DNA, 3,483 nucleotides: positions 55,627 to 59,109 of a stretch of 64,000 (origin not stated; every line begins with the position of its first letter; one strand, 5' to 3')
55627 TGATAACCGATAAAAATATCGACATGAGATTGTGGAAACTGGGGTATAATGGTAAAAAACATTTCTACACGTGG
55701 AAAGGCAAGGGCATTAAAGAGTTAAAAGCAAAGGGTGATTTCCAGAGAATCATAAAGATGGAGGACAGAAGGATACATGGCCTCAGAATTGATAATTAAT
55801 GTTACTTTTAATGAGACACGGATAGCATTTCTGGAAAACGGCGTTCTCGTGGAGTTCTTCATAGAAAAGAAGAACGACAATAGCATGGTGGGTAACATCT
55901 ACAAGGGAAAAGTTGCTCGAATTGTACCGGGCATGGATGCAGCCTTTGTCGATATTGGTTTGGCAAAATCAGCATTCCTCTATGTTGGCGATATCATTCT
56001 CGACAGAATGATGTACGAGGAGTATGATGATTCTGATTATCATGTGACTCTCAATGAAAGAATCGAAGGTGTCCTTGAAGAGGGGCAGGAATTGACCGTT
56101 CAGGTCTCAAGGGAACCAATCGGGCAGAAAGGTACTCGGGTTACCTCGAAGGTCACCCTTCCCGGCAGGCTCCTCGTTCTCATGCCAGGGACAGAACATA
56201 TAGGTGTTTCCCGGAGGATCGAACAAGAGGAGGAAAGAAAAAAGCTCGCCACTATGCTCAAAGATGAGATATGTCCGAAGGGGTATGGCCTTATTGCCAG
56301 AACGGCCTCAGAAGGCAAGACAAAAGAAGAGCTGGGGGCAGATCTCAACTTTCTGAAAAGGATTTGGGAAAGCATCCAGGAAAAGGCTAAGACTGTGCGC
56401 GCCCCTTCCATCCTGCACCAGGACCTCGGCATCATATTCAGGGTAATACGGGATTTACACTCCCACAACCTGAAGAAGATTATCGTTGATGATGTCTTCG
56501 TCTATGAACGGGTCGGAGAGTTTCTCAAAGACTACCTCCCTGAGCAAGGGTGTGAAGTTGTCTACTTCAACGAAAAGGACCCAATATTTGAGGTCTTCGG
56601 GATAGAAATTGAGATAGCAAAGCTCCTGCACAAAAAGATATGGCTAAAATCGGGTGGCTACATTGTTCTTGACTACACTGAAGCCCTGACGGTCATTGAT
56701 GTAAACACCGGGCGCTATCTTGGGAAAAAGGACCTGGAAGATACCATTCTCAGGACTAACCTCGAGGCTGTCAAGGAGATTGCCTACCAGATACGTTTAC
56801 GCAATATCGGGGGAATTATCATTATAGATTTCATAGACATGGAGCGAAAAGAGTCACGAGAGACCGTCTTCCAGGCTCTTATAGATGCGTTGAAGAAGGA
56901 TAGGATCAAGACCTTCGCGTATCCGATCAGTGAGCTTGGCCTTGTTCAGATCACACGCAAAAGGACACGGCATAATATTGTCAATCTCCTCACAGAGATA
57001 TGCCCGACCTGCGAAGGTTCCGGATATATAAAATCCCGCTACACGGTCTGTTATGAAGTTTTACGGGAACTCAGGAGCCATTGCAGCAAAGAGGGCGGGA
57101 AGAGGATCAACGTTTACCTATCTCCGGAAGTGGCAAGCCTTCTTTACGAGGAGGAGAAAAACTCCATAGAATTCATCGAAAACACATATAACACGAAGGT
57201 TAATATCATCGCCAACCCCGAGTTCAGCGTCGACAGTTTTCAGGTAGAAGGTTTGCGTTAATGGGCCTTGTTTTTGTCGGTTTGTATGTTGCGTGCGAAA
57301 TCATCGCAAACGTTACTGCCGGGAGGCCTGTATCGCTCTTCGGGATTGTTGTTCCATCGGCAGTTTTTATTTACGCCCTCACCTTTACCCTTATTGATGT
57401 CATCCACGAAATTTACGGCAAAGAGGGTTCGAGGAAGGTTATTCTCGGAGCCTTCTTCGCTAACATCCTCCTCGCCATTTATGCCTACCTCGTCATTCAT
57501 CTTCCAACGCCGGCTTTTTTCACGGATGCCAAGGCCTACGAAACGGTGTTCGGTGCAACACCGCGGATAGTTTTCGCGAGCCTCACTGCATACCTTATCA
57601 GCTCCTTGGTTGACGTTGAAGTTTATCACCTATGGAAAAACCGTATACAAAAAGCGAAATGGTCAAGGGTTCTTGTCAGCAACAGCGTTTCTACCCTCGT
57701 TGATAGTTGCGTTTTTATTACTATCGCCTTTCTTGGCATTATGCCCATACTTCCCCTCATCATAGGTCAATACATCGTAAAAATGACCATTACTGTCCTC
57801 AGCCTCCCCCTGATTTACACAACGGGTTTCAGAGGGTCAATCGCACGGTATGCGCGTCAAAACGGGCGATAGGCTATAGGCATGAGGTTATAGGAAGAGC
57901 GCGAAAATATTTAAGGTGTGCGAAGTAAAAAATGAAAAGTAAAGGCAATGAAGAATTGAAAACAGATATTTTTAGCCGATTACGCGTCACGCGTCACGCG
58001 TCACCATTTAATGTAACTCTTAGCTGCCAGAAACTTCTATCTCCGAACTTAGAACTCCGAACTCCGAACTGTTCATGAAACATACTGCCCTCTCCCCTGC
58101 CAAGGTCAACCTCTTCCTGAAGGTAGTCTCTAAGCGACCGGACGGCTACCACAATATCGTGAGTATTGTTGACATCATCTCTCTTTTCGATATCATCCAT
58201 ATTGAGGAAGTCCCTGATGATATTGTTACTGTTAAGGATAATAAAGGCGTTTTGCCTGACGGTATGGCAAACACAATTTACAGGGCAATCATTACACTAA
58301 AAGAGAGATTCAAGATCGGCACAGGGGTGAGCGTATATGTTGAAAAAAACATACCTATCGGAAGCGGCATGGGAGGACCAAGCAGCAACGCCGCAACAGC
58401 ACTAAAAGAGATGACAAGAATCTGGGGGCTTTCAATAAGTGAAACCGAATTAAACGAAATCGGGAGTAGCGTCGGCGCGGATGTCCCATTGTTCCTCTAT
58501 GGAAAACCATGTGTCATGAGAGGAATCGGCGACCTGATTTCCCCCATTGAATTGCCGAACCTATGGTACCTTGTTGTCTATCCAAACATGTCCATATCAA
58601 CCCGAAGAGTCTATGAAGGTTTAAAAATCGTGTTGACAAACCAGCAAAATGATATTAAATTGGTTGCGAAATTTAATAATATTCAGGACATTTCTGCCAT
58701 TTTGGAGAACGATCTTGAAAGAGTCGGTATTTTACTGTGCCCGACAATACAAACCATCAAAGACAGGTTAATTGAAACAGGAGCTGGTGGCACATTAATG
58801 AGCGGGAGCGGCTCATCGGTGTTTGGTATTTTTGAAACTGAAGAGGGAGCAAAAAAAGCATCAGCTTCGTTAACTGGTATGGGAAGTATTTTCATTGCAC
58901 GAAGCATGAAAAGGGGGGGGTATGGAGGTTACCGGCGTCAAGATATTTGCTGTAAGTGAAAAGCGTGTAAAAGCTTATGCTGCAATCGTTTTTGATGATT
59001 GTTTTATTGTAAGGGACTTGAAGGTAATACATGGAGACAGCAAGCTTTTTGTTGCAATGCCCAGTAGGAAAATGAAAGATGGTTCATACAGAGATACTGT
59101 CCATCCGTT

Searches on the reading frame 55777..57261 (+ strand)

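Call 56: search_protein_families(library=pfam, proteins=[window:55777-57261:+], max_evalue=1e-8)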
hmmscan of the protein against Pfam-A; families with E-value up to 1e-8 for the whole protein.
window:55777-57261:+ (494 aa): 2 families
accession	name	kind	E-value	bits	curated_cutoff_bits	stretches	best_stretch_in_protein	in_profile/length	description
PF10150.14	RNase_E_G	-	3.2e-103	345.3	25.5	1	127-397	1-270/270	Ribonuclease E/G family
PF20833.2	RNase_E_G_Thio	-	5.5e-16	58.9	26.8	1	408-491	1-84/86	RNase E/G, Thioredoxin-like domain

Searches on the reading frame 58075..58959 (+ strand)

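Call 56: search_protein_families(library=pfam, proteins=[window:58075-58959:+], max_evalue=1e-8)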
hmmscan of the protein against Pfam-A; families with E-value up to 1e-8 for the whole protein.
window:58075-58959:+ (294 aa): 2 families
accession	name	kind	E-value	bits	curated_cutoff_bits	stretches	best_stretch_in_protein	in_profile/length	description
PF00288.32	GHMP_kinases_N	-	1.2e-15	57.9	22.3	1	66-144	1-87/87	GHMP kinases N terminal domain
PF08544.19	GHMP_kinases_C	-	2.9e-11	44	21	1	201-267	8-80/85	GHMP kinases C terminal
